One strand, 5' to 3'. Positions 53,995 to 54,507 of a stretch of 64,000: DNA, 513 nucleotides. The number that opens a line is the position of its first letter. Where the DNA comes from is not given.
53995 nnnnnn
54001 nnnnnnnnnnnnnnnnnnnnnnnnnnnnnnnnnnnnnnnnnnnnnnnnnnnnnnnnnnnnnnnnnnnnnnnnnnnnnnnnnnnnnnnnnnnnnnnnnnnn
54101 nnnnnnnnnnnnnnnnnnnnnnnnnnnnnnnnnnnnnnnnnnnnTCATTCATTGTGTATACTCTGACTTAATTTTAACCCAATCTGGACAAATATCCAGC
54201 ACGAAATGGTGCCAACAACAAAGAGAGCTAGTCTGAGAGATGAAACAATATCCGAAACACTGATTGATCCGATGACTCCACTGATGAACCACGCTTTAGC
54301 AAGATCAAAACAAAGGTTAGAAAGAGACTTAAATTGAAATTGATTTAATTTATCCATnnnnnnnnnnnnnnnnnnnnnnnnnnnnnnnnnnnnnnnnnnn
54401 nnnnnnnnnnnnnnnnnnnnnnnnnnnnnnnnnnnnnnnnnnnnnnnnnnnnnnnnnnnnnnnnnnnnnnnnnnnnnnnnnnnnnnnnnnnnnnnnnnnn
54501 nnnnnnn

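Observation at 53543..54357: Translationally coupled operon of three tiny hydrophobic peptides plus a 129-aa protein upstream of lepA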

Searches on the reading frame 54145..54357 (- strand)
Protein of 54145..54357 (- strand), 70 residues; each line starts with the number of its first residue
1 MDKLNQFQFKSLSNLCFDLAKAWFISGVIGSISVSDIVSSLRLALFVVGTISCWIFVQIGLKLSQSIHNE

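Call 4: search_protein_families(library=pfam, proteins=[window:54145-54357:-], max_evalue=1)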
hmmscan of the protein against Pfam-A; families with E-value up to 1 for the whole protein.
window:54145-54357:- (70 aa): 0 families

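Call 18: find_homologous_proteins(query=window:54145-54357:-, max_evalue=1)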
Query window:54145-54357:- (70 aa): 2 proteins with E <= 1 among 2 candidates.
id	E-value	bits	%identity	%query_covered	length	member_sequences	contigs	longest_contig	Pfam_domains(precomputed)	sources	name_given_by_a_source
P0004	3.3e-37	143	100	100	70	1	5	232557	-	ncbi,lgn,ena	-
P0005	1.4e-15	74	49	99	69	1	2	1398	-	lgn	-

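Call 19: search_protein_families(library=phrogs, proteins=[window:54145-54357:-], max_evalue=1)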
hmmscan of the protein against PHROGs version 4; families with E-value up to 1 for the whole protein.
window:54145-54357:- (70 aa): 2 families
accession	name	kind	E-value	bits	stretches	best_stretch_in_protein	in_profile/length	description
phrog_8959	-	unknown function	0.0074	17.5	1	2-20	31-49/68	-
phrog_25941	-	moron, auxiliary metabolic gene and host takeover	0.044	15.1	1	12-57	17-59/68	membrane protein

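Call 20: search_protein_families(library=padloc, proteins=[window:54145-54357:-], max_evalue=1)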
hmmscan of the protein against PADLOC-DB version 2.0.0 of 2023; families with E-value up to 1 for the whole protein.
window:54145-54357:- (70 aa): 0 families

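Call 21: find_encoding_contigs(protein=P0005, flank=6000)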
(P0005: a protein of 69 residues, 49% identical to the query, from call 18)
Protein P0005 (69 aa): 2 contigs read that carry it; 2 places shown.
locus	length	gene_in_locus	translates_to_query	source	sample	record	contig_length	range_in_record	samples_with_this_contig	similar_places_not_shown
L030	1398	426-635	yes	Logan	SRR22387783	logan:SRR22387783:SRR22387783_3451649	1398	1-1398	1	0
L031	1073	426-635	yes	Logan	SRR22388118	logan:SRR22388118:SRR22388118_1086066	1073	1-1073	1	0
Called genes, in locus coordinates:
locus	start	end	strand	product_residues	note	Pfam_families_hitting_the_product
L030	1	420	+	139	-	?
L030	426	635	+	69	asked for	-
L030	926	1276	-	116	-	-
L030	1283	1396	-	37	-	?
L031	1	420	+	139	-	?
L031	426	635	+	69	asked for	-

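Call 22: find_encoding_contigs(protein=P0004, flank=3000, max_places=8)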
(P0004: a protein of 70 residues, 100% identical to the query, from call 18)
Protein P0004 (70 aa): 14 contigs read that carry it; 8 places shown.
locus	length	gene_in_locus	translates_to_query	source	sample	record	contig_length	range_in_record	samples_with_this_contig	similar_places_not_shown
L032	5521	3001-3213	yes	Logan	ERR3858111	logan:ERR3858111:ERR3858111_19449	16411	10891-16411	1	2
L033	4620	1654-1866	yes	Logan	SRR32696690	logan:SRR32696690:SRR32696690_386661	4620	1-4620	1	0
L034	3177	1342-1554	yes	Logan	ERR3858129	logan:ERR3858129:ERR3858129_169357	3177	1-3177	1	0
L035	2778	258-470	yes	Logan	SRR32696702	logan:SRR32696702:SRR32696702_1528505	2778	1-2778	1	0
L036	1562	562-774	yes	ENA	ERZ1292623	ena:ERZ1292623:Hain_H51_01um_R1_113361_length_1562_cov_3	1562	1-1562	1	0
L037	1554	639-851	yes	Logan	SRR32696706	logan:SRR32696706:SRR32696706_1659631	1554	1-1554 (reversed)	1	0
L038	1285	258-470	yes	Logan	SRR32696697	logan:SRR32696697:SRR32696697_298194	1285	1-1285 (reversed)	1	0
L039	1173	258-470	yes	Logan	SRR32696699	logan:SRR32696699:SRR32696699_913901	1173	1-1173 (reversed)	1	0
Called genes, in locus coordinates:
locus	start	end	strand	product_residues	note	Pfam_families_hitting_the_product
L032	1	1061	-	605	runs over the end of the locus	-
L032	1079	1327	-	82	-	PF01649:Ribosomal_S20p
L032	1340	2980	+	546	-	PF03023:MurJ, PF01943:Polysacc_synt (weak)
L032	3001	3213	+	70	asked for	-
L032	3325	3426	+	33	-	-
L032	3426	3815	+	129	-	-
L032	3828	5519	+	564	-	?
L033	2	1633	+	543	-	?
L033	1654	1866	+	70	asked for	-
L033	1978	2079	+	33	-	-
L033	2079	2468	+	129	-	-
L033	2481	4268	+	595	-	PF00009:GTP_EFTU, PF00679:EFG_C, PF06421:LepA_C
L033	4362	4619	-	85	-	?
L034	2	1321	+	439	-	?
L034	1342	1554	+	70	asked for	-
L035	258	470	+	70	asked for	-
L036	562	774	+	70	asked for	-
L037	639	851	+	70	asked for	-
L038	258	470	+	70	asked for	-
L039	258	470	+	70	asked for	-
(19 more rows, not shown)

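Call 28: find_related_loci(query=A1, collection=metagenome_contigs, flank=6000)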
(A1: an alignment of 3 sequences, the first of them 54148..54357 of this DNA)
Query A1 (70 aa) in metagenome_contigs; peptide patterns used: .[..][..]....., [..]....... (x = any residue, [..] = any of these).
183 stretches matched a pattern; 3 encode a relative of the query (tblastn E <= 1e-3); 3 distinct loci.
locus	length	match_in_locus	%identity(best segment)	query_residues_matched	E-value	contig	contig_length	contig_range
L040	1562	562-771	100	1-70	9e-44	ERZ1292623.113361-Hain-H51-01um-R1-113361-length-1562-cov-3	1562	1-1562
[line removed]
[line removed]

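Call 29: find_related_loci(query=A1, collection=viral_contigs, flank=6000)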
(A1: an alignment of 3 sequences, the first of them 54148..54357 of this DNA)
Query A1 (70 aa) in viral_contigs; peptide patterns used: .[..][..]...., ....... (x = any residue, [..] = any of these).
128 stretches matched a pattern, but none encodes a relative of the query by tblastn (E <= 1e-3).

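Call 35: search_protein_families(library=pfam, proteins=[L041:6578-8740:+, L041:4031-4756:-, L041:8744-9613:-, L041:1421-2602:-, L041:1520-2950:+, L041:3537-3872:-, L030:926-1276:-, L030:1-420:+], max_evalue=0.01)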
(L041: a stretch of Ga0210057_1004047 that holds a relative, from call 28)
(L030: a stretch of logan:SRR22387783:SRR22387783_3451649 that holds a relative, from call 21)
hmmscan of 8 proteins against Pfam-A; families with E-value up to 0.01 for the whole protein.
L041:6578-8740:+ (720 aa): 9 families
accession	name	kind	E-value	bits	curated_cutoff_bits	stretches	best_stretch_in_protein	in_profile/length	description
PF10412.15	TrwB_AAD_bind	-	1.3e-14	54.4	20.5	1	334-658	12-323/387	Type IV secretion-system coupling protein DNA-binding domain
PF02534.20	T4SS-DNA_transf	-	1.9e-09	37.3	20.1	1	336-665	44-388/468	Type IV secretory system Conjugative DNA transfer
PF01935.23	DUF87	-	1.4e-08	35.6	23.2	1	333-520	19-174/220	Helicase HerA, central domain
PF12696.13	TraG-D_C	-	1.7e-05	25.2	22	1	589-648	4-68/126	TraM recognition site of TraD and TraG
PF13401.12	AAA_22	-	8.5e-05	23.3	27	0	336-373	4-41/130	AAA domain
PF12846.13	AAA_10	-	0.00053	19.6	27.5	1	326-481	12-161/362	AAA-like domain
PF01580.24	FtsK_SpoIIIE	-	0.0017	18.3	24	1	334-361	39-63/221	FtsK/SpoIIIE family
PF00005.33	ABC_tran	-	0.0053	17.8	25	0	339-374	13-46/137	ABC transporter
PF03193.22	RsgA_GTPase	-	0.0096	16.2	30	0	319-358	88-127/174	RsgA GTPase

L041:4031-4756:- (241 aa): 1 family
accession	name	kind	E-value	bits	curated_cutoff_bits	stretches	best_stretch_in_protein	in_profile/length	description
PF04203.18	Sortase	-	3.5e-13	49.8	26.6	1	112-239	1-125/125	Sortase domain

L041:8744-9613:- (289 aa): 0 families

L041:1421-2602:- (393 aa): 1 family
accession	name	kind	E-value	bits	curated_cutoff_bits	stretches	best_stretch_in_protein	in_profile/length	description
PF08239.17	SH3_3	-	2e-09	37.9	27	1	324-374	1-53/54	Bacterial SH3 domain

L041:1520-2950:+ (476 aa): 0 families

L041:3537-3872:- (111 aa): 0 families

L030:926-1276:- (116 aa): 0 families

L030:1-420:+ (139 aa): 1 family
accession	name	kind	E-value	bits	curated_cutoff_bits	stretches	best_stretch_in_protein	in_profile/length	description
PF09586.16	YfhO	-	3.8e-10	39.2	28.5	1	31-111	755-833/835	Bacterial membrane protein YfhO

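Call 46: find_homologous_proteins(query=A5, max_evalue=10)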
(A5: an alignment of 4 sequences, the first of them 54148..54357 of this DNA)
Query A5 (4 sequences) (70 aa, profile of the alignment): 11 proteins with E <= 10 among 129 candidates.
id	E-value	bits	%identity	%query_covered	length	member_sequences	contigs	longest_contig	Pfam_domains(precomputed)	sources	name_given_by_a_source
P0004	3.9e-37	144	100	100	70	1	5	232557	-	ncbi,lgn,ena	-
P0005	5.7e-34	134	49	99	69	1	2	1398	-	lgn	-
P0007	1.8e-25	107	54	50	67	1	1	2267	-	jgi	-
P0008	6.2e-22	95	46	99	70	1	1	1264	-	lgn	-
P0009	5.8e-5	41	44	49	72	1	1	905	-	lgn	-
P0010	8.8e-5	40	39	47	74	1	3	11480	-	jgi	jgi:hypothetical protein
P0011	5.3e-4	38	43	50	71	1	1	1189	-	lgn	-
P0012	1.1e-3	37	33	91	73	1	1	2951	-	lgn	-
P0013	2.6e-1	29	39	63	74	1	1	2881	-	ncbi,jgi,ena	-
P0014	3.0e-1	29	54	34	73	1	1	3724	-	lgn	-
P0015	3.6e-1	29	34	86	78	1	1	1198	-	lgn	-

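Call 49: find_encoding_contigs(protein=P0010, flank=8000)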
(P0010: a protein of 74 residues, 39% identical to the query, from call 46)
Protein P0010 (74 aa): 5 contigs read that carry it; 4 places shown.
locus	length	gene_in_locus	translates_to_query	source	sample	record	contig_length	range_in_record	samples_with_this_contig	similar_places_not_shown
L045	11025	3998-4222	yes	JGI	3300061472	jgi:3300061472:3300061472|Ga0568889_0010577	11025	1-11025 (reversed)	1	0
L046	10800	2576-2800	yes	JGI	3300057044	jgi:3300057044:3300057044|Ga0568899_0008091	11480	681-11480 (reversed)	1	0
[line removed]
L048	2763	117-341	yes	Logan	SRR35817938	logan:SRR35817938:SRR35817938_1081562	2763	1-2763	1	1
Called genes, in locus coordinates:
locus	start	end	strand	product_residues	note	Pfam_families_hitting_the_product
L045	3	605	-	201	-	?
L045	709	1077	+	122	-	PF01219:DAGK_prokar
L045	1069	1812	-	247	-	PF02673:BacA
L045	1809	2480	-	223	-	PF00849:PseudoU_synth_2 (weak), PF01509:TruB_N, PF16198:TruB_C_2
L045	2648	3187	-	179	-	-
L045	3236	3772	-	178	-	-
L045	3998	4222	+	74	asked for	-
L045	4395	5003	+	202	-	PF13482:RNase_H_2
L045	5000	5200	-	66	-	-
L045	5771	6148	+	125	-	-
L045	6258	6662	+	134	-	PF00856:SET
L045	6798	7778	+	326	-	PF02618:YceG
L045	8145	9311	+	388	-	PF00270:DEAD, PF04851:ResIII, PF00271:Helicase_C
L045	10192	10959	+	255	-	PF03372:Exo_endo_phos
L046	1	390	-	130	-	?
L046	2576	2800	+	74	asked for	-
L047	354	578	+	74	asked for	-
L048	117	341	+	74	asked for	-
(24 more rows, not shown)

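Call 50: find_encoding_contigs(protein=P0008, flank=3000)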
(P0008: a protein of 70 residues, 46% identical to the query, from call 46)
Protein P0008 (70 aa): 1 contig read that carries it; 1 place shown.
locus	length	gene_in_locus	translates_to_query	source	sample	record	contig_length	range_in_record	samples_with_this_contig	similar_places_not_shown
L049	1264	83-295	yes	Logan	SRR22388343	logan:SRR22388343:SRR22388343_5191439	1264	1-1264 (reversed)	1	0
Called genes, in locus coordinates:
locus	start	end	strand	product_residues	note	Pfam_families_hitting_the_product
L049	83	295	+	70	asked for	-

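Call 53: search_protein_families(library=pfam, alignment_id=A6, max_evalue=1)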
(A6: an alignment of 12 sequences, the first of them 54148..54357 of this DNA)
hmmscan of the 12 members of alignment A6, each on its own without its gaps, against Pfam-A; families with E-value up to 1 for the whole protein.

A. member 1, window:54148-54357:- (70 aa): 0 families

B. families by the number of members that match (of 12 scanned): 2 families
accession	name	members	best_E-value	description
PF20482.3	DUF6722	1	0.33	Family of unknown function (DUF6722)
PF13630.11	SdpI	1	0.87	SdpI/YfhL protein family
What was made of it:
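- On Type II toxin-antitoxin operon: No HTH, RHH or toxin domains were found (calls 4, 53).
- On T4SS small inner-membrane subunit (VirB3/TcpE/TraI-like): No Pfam hit for any of 12 family members at E <= 1, apart from chance-level DUF6722 and SdpI (call 53).
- Closest known: Type II toxin-antitoxin operon layout. Different: PADLOC and Pfam give no match (calls 4, 20, 53).
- Closest known: Small inner-membrane subunits of Gram-positive type IV secretion systems. Different: There is no Pfam match (call 53).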

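Call 54: search_protein_families(library=ncbifam, alignment_id=A6, max_evalue=1)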
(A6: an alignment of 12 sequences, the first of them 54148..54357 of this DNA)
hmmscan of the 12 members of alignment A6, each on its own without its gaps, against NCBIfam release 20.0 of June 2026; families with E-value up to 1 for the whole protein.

A. member 1, window:54148-54357:- (70 aa): 0 families

B. families by the number of members that match (of 12 scanned): 4 families
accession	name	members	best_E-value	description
NF009997.0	PRK13467.1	1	0.0068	F0F1 ATP synthase subunit C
TIGR01474.1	ubiA_proteo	1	0.027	4-hydroxybenzoate octaprenyltransferase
NF041882.1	PA3371_fam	1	0.031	PA3371 family protein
NF002168.0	PRK01001.1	1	0.063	membrane protein insertase YidC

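Call 55: search_solved_structures(query=A6, max_evalue=10)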
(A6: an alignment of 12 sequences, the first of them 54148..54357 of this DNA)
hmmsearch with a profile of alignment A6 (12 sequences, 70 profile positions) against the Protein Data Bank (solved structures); distinct sequences matched with E-value up to 10: 2.
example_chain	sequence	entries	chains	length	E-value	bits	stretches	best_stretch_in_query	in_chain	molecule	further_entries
2zd9_A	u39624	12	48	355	0.91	13.1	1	30-67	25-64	Mll3241 protein | Cyclic nucleotide-gated potassium channel mll3241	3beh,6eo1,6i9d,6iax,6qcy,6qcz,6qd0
4chv_A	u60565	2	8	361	0.95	13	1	30-67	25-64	CYCLIC NUCLEOTIDE-GATED POTASSIUM CHANNEL MLL3241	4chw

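Call 56: find_encoding_contigs(protein=P0013, flank=3000)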
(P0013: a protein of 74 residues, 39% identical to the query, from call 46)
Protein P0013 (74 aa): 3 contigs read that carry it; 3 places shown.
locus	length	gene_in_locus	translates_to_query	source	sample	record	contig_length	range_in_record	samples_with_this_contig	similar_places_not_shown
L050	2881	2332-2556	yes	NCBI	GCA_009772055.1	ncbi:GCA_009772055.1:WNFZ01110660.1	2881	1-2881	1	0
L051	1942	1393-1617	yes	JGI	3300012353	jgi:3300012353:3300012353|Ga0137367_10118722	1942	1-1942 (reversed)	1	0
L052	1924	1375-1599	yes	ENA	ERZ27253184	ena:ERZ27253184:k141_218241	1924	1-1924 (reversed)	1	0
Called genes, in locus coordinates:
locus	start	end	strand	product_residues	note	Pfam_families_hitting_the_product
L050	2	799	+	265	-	?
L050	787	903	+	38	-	-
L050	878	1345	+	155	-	PF01327:Pep_deformylase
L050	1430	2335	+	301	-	PF00551:Formyl_trans_N, PF02911:Formyl_trans_C (faint)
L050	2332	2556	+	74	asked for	-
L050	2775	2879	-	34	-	?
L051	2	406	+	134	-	?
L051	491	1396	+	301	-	PF00551:Formyl_trans_N, PF02911:Formyl_trans_C (faint)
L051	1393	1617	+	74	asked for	-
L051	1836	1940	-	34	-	?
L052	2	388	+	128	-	?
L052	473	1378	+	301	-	PF00551:Formyl_trans_N, PF02911:Formyl_trans_C (faint)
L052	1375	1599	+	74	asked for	-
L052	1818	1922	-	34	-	?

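Call 57: find_encoding_contigs(protein=P0014, flank=3800)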
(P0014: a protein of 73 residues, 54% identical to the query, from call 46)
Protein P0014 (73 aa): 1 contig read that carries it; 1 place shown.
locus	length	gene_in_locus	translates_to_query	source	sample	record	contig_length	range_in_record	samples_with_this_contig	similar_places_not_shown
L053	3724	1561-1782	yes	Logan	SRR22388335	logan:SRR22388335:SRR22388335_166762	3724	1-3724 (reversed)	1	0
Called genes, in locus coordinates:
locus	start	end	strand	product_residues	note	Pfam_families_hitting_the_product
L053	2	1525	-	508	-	?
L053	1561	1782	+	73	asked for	-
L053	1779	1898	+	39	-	-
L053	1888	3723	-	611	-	?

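Call 58: find_encoding_contigs(protein=P0012, flank=3000)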
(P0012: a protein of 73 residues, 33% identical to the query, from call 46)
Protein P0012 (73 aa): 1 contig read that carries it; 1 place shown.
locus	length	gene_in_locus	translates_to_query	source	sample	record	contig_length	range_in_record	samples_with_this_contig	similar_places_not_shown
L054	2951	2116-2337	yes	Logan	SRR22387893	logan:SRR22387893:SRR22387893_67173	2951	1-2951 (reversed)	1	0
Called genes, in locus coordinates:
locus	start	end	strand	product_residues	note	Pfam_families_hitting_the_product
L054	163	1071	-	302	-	-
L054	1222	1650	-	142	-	PF13470:PIN_3, PF01850:PIN (weak)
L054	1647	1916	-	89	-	PF12728:HTH_17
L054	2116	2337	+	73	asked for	-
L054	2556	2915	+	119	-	-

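Call 60: find_related_loci(query=A6, collection=viral_contigs, flank=6000)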
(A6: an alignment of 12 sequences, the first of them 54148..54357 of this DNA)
Query A6 (70 aa) in viral_contigs; peptide patterns used: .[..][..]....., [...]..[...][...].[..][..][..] (x = any residue, [..] = any of these).
103 stretches matched a pattern, but none encodes a relative of the query by tblastn (E <= 1e-3).

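Call 61: search_dna_similar(query=P0013, collection=phages, mode=protein, max_evalue=1)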
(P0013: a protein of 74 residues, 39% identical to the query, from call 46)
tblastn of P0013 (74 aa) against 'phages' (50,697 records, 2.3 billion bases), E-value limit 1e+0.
No match.

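Call 62: search_dna_similar(query=P0013, collection=plasmids, mode=protein, max_evalue=1)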
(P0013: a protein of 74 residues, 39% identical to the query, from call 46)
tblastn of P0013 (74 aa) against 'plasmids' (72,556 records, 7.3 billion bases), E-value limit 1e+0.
No match.

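Call 66: search_protein_families(library=pfam, proteins=[L053:2-1525:-, L053:1888-3723:-, L054:163-1071:-, L054:2556-2915:+, L045:2648-3187:-, L045:3236-3772:-, L045:5771-6148:+], max_evalue=0.001)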
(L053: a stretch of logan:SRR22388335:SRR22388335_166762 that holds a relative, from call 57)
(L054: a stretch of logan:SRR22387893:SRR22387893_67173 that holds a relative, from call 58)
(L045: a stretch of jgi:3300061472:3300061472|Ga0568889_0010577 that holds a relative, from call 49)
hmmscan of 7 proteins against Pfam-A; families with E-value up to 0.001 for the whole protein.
L053:2-1525:- (508 aa): 0 families

L053:1888-3723:- (611 aa): 2 families
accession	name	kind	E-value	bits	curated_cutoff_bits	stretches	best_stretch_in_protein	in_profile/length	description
PF13414.12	TPR_11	-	5e-05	23.4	26.8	1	429-457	14-42/42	TPR repeat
PF13181.12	TPR_8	-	0.00086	19.7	25.7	0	445-475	3-33/34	Tetratricopeptide repeat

L054:163-1071:- (302 aa): 0 families

L054:2556-2915:+ (119 aa): 0 families

L045:2648-3187:- (179 aa): 2 families
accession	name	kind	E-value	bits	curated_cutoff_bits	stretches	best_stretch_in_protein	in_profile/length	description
PF06028.17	DUF915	-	0.00036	20.4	22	1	84-143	80-146/255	Alpha/beta hydrolase of unknown function (DUF915)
PF02089.21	Palm_thioest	-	0.00081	19.6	26.8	1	87-146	55-116/254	Palmitoyl protein thioesterase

L045:3236-3772:- (178 aa): 0 families

L045:5771-6148:+ (125 aa): 0 families

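Call 75: predict_structure(alignment_id=A7)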
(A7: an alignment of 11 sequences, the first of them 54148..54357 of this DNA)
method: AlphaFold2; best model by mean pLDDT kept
length: 70 residues; sequences in the alignment: 11
mean_pLDDT: 87.9   pTM: 0.68
mean pLDDT of the five models: 87.9, 85.0, 82.3, 80.3, 77.0
residues with pLDDT >= 90: 37; 70-90: 28; 50-70: 5; < 50: 0
segments of 3 or more residues with pLDDT < 50: none
pLDDT, mean of each block of 10 residues (from residue 1): 79 95 90 85 91 95 82
secondary structure, 60 per line:
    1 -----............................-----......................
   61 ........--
elements in order: H6-33 H39-68
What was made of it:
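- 54145..54357 (-): orf70: a 70-aa membrane helical hairpin and founding member of a new family with the conserved N-terminal motif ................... The AlphaFold2 model is a hairpin with pLDDT 87.9 (call 75).
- On Type II toxin-antitoxin operon: orf70 is a two-helix membrane hairpin (call 75).
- Checked: AlphaFold2 on an 11-sequence alignment gives a two-helix hairpin (H6-33, H39-68, pLDDT 87.9; call 75).
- Structure. orf70 is a hairpin (pLDDT 87.9; call 75).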
